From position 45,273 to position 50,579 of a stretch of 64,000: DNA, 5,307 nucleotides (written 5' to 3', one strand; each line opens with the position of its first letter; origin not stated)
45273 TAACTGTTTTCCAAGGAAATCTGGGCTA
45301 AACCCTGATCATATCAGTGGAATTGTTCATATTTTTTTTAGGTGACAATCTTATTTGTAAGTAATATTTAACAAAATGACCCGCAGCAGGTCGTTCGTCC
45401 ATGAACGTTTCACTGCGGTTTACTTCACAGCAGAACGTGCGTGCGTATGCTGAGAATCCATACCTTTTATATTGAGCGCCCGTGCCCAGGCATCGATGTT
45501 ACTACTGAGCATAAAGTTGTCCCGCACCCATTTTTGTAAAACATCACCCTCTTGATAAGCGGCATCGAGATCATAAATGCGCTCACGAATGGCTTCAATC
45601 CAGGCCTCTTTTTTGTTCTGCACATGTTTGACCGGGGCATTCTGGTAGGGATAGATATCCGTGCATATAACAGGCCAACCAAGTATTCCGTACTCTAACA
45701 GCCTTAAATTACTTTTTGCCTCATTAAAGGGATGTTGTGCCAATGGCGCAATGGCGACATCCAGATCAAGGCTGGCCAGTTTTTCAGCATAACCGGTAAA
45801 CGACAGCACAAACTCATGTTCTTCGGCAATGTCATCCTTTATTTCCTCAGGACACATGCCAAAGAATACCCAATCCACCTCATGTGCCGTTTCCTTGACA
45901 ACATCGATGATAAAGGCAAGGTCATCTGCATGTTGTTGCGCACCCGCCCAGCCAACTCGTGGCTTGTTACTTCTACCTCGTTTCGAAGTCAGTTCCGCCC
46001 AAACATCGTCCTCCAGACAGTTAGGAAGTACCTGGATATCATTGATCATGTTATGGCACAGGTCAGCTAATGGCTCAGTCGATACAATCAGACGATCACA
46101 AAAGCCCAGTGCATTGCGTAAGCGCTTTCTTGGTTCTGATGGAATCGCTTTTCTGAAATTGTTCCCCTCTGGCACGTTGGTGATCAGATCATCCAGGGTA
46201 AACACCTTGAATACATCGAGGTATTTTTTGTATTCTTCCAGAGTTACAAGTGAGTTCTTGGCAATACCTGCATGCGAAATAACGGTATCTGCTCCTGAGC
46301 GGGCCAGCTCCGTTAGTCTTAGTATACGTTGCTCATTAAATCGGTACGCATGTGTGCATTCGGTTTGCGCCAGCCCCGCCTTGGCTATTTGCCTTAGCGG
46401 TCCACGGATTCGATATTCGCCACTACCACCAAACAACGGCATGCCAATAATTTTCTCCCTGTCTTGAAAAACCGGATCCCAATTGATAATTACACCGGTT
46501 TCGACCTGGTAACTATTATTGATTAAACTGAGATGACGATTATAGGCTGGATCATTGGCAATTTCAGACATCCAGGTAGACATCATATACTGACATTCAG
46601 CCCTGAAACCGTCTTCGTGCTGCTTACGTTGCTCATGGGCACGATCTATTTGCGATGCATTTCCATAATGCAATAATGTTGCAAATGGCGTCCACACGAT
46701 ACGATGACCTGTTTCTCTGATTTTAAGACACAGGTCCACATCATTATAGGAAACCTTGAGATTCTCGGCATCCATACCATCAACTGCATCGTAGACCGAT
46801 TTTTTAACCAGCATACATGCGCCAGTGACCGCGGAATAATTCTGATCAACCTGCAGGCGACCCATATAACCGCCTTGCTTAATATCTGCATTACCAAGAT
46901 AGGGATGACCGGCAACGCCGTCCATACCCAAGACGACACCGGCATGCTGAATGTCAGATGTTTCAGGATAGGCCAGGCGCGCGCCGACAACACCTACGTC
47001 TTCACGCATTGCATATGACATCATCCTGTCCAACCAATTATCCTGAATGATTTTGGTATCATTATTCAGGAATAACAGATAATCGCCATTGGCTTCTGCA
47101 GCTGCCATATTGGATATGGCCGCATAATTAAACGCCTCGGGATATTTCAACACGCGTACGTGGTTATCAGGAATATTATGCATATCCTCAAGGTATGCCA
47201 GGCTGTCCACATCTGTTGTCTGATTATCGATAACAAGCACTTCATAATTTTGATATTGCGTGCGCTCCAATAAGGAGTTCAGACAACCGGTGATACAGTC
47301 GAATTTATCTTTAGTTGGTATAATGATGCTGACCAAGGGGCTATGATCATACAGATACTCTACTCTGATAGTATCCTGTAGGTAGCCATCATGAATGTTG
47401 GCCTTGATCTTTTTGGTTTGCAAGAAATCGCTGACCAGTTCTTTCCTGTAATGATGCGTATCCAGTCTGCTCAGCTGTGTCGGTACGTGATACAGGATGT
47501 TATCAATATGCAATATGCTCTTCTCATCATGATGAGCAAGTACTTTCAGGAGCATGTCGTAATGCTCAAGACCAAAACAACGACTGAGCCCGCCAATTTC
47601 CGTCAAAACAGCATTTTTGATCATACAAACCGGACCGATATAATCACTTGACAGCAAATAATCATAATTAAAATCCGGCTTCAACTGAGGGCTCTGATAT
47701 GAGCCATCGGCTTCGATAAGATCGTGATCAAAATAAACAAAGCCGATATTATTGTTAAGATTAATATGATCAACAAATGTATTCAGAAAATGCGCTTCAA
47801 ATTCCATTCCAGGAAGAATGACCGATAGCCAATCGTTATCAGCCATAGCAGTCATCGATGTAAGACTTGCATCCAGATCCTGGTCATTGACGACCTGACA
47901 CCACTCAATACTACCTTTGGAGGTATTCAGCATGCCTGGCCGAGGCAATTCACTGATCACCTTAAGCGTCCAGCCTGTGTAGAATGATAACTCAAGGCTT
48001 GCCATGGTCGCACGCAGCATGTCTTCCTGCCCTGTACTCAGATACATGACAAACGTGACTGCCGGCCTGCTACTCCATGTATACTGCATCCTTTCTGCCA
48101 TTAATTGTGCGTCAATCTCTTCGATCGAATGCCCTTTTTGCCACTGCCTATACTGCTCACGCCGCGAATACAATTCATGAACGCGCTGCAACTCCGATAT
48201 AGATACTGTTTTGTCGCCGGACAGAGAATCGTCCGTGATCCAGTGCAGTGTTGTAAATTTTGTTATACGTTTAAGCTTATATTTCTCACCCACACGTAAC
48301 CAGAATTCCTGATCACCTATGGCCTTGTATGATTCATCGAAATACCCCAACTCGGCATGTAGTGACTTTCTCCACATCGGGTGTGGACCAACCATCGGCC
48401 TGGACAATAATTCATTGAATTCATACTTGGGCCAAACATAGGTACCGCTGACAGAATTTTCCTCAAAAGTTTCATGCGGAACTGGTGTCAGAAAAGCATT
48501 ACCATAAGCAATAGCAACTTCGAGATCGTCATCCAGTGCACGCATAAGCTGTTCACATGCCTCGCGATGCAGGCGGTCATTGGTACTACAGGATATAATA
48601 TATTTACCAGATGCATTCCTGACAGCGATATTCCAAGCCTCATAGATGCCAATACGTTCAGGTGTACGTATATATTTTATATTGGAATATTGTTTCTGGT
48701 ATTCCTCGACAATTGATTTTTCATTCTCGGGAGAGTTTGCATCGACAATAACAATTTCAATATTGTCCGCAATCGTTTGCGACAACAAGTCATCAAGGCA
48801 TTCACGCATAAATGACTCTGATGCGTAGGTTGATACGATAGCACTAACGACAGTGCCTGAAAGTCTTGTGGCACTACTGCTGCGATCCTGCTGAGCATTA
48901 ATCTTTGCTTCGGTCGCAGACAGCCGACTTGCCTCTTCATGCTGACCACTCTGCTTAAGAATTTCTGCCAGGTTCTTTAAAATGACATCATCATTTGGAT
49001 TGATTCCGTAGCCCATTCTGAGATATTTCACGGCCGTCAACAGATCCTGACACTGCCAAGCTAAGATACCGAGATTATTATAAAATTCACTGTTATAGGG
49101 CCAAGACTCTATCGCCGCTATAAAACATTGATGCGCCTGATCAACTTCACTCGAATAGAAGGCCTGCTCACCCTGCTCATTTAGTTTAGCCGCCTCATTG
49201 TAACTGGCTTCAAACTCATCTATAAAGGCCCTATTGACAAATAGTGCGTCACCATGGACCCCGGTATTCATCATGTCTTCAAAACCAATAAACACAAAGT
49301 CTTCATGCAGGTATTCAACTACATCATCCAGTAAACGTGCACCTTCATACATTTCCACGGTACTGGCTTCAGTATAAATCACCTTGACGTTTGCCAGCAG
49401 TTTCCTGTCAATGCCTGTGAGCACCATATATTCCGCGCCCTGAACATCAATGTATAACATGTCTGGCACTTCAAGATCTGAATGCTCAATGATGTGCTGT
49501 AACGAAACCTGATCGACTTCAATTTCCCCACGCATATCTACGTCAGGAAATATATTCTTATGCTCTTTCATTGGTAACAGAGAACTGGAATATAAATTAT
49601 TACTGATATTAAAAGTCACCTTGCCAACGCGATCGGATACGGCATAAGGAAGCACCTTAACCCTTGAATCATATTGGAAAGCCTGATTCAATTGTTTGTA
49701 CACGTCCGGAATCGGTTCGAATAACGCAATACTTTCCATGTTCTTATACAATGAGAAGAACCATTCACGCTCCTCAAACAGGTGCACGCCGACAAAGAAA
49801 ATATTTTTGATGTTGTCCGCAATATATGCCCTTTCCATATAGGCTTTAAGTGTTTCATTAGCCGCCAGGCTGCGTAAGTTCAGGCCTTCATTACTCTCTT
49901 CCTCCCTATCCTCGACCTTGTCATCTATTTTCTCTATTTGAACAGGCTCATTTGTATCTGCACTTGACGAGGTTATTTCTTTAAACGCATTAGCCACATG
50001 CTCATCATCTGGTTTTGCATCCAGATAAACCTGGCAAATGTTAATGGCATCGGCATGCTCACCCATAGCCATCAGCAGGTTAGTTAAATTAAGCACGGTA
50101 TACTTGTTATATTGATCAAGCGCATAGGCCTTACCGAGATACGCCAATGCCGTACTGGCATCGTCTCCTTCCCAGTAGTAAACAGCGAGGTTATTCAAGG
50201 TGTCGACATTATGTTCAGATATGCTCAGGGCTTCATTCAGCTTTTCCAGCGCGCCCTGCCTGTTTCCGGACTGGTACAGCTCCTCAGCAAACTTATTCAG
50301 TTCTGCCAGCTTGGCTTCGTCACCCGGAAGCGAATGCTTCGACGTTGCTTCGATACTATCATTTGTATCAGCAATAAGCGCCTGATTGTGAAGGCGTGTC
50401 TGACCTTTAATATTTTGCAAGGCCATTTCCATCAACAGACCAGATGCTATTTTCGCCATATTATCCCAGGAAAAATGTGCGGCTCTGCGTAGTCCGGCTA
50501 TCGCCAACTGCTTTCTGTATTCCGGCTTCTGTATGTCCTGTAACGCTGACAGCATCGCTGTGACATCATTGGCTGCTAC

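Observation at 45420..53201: Single roughly 2570-aa mega-enzyme (2 methyltransferase + at least 5 glycosyltransferase + TPR modules) in the flagellin-glycosylation slot between fliC and flgL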

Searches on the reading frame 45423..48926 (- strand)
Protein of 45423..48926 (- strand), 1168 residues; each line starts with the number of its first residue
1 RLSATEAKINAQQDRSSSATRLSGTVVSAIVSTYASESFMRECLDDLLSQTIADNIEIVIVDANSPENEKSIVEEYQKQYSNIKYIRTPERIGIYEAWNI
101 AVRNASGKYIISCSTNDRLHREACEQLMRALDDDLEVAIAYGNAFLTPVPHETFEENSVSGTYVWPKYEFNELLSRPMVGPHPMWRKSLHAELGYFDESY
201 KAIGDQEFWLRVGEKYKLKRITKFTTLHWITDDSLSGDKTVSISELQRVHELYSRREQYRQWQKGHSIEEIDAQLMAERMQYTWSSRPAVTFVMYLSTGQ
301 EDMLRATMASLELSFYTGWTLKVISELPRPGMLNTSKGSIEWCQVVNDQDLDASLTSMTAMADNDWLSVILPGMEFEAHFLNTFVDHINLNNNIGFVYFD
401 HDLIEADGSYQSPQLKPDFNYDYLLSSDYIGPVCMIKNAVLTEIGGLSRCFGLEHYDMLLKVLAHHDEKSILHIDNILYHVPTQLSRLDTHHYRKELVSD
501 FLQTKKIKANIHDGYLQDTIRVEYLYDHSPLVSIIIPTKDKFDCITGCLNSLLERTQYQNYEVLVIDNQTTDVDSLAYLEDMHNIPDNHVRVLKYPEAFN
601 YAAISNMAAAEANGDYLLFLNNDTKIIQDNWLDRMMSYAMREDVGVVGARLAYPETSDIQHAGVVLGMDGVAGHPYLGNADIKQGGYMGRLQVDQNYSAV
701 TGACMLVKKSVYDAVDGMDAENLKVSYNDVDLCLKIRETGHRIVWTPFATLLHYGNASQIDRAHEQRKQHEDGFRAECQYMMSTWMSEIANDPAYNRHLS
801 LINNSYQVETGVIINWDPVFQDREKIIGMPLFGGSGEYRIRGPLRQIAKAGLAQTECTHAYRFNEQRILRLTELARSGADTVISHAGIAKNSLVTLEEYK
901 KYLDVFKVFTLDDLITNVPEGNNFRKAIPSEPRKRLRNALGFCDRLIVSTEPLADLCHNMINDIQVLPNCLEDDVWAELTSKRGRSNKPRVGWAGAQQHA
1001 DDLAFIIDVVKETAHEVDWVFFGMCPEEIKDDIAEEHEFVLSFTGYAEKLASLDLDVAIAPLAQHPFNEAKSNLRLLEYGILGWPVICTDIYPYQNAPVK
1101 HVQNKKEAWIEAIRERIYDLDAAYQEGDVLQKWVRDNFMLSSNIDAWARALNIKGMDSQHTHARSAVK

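Call 16: find_homologous_proteins(query=window:45423-48926:-, max_evalue=0.00001)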
Query window:45423-48926:- (1168 aa): 209 proteins with E <= 0.00001 among 8000 candidates; the best 120 are listed.
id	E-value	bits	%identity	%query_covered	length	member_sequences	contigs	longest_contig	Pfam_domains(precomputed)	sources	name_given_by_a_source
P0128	0.0e+0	2003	74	98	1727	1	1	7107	PF13469.13,PF10111.15,PF13414.13,PF13428.13,PF00535.33,PF00685.34,PF14559.13,PF13641.13,PF00515.35,PF13424.13,PF13432.13,PF13181.13,PF07719.24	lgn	-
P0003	0.0e+0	1816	67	97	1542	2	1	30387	PF13712.13,PF10111.15,PF13641.13,PF00535.33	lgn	-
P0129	0.0e+0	1287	50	96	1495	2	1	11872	PF13632.13,PF10111.15,PF13506.14,PF13641.13,PF00535.33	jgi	jgi:GT2 family glycosyltransferase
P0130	0.0e+0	1268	49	96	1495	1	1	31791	PF10111.15,PF13506.14,PF13641.13,PF00535.33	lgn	-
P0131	0.0e+0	1231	47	98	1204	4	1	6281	PF13632.13,PF10111.15,PF13641.13,PF00535.33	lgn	-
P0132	0.0e+0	1193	47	98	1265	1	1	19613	PF14559.13,PF10111.15,PF13641.13,PF13371.13,PF13432.13,PF13428.13,PF00535.33,PF07719.24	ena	-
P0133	0.0e+0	1179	43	77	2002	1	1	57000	PF10111.15,PF13506.14,PF13641.13,PF05050.20,PF00535.33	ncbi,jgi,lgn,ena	-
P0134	0.0e+0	1178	44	77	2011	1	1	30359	PF10111.15,PF13641.13,PF05050.20,PF00535.33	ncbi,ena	-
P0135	0.0e+0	1169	41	98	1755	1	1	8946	PF13632.13,PF10111.15,PF13506.14,PF13641.13,PF00535.33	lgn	-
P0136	6.9e-288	976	39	89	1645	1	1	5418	PF13632.13,PF10111.15,PF13506.14,PF13641.13,PF00535.33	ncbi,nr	ncbi:MAG: glycosyltransferase, partial [Burkholderiales bacterium]|nr:glycosyltransferase [Burkholde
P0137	9.6e-281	952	47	77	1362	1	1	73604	PF13712.13,PF13632.13,PF10111.15,PF13506.14,PF13641.13,PF00535.33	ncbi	-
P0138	7.4e-279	946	38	77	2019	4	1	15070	PF14559.13,PF13632.13,PF10111.15,PF13641.13,PF05050.20,PF13424.13,PF13432.13,PF13428.13,PF00535.33,PF07719.24,PF13374.13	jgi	jgi:FkbM family methyltransferase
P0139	4.0e-272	924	40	99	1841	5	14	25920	PF10111.15,PF13506.14,PF13641.13,PF05050.20,PF00535.33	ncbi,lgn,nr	ncbi:MAG: FkbM family methyltransferase [Vogesella sp.]|nr:FkbM family methyltransferase [Vogesella 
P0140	4.4e-264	897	39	97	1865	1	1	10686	PF14559.13,PF13469.13,PF10111.15,PF13641.13,PF13414.13,PF13424.13,PF13432.13,PF13428.13,PF00535.33,PF07719.24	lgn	-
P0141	1.9e-263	895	39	97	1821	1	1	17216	PF13641.13,PF05050.20,PF00535.33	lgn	-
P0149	3.3e-256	871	39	98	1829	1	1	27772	PF14559.13,PF13469.13,PF10111.15,PF13641.13,PF13414.13,PF00515.35,PF13432.13,PF13428.13,PF00535.33,PF00685.34,PF07719.24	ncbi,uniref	ncbi:O-antigen biosynthesis protein [hydrothermal vent metagenome]|uniref:O-antigen biosynthesis pro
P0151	2.7e-255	868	38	98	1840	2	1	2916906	PF13469.13,PF10111.15,PF13641.13,PF13414.13,PF00515.35,PF00535.33,PF00685.34,PF07719.24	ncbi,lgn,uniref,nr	ncbi:GT2 family glycosyltransferase [Thiogranum longum]|uniref:GT2 family glycosyltransferase n=1 Ta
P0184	2.3e-141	491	33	77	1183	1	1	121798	PF13641.13,PF00535.33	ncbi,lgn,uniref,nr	ncbi:glycosyltransferase [Pseudomonas guariconensis]|uniref:glycosyltransferase n=1 Tax=Pseudomonas 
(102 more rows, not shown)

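Call 17: find_encoding_contigs(protein=P0184, flank=8000, max_places=2)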
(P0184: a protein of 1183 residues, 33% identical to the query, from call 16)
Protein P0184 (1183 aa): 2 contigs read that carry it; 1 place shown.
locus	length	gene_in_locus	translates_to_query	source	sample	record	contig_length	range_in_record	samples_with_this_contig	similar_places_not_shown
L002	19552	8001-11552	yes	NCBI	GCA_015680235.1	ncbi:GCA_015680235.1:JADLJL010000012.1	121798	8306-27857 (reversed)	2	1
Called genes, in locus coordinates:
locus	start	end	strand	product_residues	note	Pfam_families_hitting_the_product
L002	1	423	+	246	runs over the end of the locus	PF00460:Flg_bb_rod (weak), PF22692:LlgE_F_G_D1, PF06429:Flg_bbr_C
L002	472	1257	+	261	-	PF00460:Flg_bb_rod, PF22692:LlgE_F_G_D1, PF06429:Flg_bbr_C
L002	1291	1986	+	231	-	PF02107:FlgH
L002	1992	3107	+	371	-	PF02119:FlgI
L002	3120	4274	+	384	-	PF10135:Rod-binding, PF01832:Glucosaminidase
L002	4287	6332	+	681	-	PF22638:FlgK_D1, PF21158:flgK_1st_1, PF06429:Flg_bbr_C (weak)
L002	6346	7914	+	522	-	PF00669:Flagellin_N, PF00700:Flagellin_C (weak)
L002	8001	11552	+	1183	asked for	PF00535:Glycos_transf_2, PF13641:Glyco_tranf_2_3, PF00535:Glycos_transf_2, PF13641:Glyco_tranf_2_3 (weak)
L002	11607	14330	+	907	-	PF13641:Glyco_tranf_2_3 (faint), PF13632:Glyco_trans_2_3 (faint), PF00535:Glycos_transf_2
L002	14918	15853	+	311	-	PF08545:ACP_syn_III, PF08541:ACP_syn_III_C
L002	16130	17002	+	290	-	PF00669:Flagellin_N, PF00700:Flagellin_C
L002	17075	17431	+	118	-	PF03646:FlaG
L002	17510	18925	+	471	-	PF02465:FliD_N, PF07196:Flagellin_IN, PF07195:FliD_C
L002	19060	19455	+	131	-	PF02561:FliS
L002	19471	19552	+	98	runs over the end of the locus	PF05400:FliT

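Call 18: find_encoding_contigs(protein=P0151, flank=8000, max_places=2)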
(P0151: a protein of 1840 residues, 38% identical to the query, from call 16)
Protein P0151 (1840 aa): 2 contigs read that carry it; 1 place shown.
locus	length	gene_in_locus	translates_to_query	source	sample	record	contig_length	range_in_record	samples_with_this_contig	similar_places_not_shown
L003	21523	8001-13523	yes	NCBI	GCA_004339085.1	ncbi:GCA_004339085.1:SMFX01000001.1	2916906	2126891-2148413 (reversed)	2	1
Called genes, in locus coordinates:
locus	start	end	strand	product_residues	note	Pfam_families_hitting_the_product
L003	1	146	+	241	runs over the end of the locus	PF02107:FlgH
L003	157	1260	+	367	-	PF02119:FlgI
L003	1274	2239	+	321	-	PF10135:Rod-binding, PF01832:Glucosaminidase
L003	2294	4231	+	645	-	PF00460:Flg_bb_rod, PF22638:FlgK_D1, PF21158:flgK_1st_1, PF06429:Flg_bbr_C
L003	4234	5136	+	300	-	PF00669:Flagellin_N, PF00700:Flagellin_C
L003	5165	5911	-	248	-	PF22624:AASDHPPT_N, PF01648:ACPS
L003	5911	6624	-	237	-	-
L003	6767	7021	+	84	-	-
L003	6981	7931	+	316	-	PF13428:TPR_14 (faint), PF00515:TPR_1 (faint), PF07719:TPR_2 (faint), PF13181:TPR_8 (faint), PF13414:TPR_11 (weak), PF13424:TPR_12 (faint), PF13432:TPR_16, PF14559:TPR_19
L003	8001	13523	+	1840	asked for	PF00685:Sulfotransfer_1, PF13469:Sulfotransfer_3, PF00515:TPR_1 (faint), PF07719:TPR_2 (faint), PF13414:TPR_11 (weak), PF13641:Glyco_tranf_2_3 (faint), PF00535:Glycos_transf_2, PF10111:Glyco_tranf_2_2 (weak)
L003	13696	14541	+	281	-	PF00669:Flagellin_N, PF00700:Flagellin_C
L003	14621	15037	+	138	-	PF03646:FlaG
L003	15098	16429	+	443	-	PF02465:FliD_N, PF07196:Flagellin_IN, PF07195:FliD_C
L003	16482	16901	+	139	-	PF02561:FliS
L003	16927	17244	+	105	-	PF05400:FliT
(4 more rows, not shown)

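Call 58: find_encoding_contigs(protein=P0128, flank=8000, max_places=2)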
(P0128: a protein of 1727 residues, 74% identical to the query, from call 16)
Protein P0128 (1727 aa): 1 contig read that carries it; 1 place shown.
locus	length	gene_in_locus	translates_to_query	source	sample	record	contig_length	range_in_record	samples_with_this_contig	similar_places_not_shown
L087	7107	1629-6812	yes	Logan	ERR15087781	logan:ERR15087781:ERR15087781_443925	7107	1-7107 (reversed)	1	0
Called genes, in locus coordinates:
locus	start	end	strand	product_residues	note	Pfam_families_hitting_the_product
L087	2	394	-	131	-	?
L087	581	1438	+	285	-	-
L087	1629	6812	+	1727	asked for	PF00685:Sulfotransfer_1 (weak), PF13469:Sulfotransfer_3, PF00515:TPR_1 (faint), PF13432:TPR_16, PF14559:TPR_19 (weak), PF00535:Glycos_transf_2, PF10111:Glyco_tranf_2_2 (weak), PF13641:Glyco_tranf_2_3, +5 more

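Call 61: search_protein_families(library=pfam, proteins=[P0184], max_evalue=0.001)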
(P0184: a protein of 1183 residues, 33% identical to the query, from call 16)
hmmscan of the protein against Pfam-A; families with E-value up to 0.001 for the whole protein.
P0184 (1183 aa): 3 families
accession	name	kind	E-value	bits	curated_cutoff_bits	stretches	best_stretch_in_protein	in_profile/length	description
PF00535.33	Glycos_transf_2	-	9.8e-32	110.6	23.3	2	8-130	1-122/168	Glycosyl transferase family 2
PF13641.12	Glyco_tranf_2_3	-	6.8e-25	88.9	27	2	5-210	2-199/230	Glycosyltransferase like family 2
PF13506.12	Glyco_transf_21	-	0.00061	19.7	21.7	0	470-514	101-145/174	Glycosyl transferase family 21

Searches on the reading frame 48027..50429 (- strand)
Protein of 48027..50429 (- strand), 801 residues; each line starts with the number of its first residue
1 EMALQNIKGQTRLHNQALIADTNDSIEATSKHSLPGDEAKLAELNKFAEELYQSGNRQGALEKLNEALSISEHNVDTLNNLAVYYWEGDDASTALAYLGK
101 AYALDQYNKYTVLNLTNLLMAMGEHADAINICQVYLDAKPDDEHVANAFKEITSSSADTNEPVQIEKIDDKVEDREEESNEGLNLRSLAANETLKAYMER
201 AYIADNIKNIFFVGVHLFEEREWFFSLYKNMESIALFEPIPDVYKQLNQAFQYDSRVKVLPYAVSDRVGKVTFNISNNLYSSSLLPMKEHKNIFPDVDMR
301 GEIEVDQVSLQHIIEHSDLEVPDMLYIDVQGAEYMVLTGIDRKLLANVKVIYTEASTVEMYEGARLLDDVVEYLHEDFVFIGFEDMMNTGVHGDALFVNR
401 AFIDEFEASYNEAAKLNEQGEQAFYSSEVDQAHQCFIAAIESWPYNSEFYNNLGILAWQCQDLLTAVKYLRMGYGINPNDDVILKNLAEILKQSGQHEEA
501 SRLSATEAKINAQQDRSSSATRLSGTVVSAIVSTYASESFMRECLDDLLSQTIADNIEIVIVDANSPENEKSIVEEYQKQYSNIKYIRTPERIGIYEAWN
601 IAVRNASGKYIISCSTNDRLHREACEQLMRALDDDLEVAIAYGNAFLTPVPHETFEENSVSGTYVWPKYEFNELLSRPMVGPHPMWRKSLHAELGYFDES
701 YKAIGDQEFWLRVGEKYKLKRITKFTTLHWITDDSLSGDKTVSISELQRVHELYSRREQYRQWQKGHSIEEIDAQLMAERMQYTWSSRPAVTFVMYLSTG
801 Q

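Call 87: find_related_loci(query=window:48027-50429:-, collection=metagenome_contigs, flank=10000)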
Query window:48027-50429:- (801 aa) in metagenome_contigs; peptide patterns used: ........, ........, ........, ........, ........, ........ (x = any residue, [..] = any of these).
60 stretches matched a pattern, but none encodes a relative of the query by tblastn (E <= 1e-3).

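Call 89: find_related_loci(query=A7, collection=metagenome_contigs, flank=10000)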
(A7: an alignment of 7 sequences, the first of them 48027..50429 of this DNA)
Query A7 (801 aa) in metagenome_contigs; peptide patterns used: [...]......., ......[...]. (x = any residue, [..] = any of these).
366 stretches matched a pattern; 49 encode a relative of the query (tblastn E <= 1e-3); 49 distinct loci.
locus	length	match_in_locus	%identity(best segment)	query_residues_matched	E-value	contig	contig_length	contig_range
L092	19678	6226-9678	43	174-797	3e-171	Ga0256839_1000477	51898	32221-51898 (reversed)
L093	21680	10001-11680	45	190-761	2e-162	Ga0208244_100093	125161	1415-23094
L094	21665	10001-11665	54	96-757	4e-85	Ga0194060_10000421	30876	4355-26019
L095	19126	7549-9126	44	204-781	3e-69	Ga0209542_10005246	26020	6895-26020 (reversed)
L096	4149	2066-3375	41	206-722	7e-41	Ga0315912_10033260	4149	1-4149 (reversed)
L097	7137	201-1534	39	192-720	3e-37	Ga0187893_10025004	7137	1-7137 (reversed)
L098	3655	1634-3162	40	210-798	6e-37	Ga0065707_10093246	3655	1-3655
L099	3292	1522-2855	36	191-722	7e-36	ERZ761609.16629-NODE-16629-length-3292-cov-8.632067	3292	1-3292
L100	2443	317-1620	35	203-718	1e-31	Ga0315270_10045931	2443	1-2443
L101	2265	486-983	36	207-374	3e-23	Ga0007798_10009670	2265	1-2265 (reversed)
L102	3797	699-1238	31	234-400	4e-18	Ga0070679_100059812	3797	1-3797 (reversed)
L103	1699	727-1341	31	202-400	5e-18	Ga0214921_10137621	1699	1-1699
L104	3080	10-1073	44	313-756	5e-17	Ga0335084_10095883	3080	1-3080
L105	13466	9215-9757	32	234-398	1e-16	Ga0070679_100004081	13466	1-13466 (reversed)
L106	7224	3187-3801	30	202-400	7e-16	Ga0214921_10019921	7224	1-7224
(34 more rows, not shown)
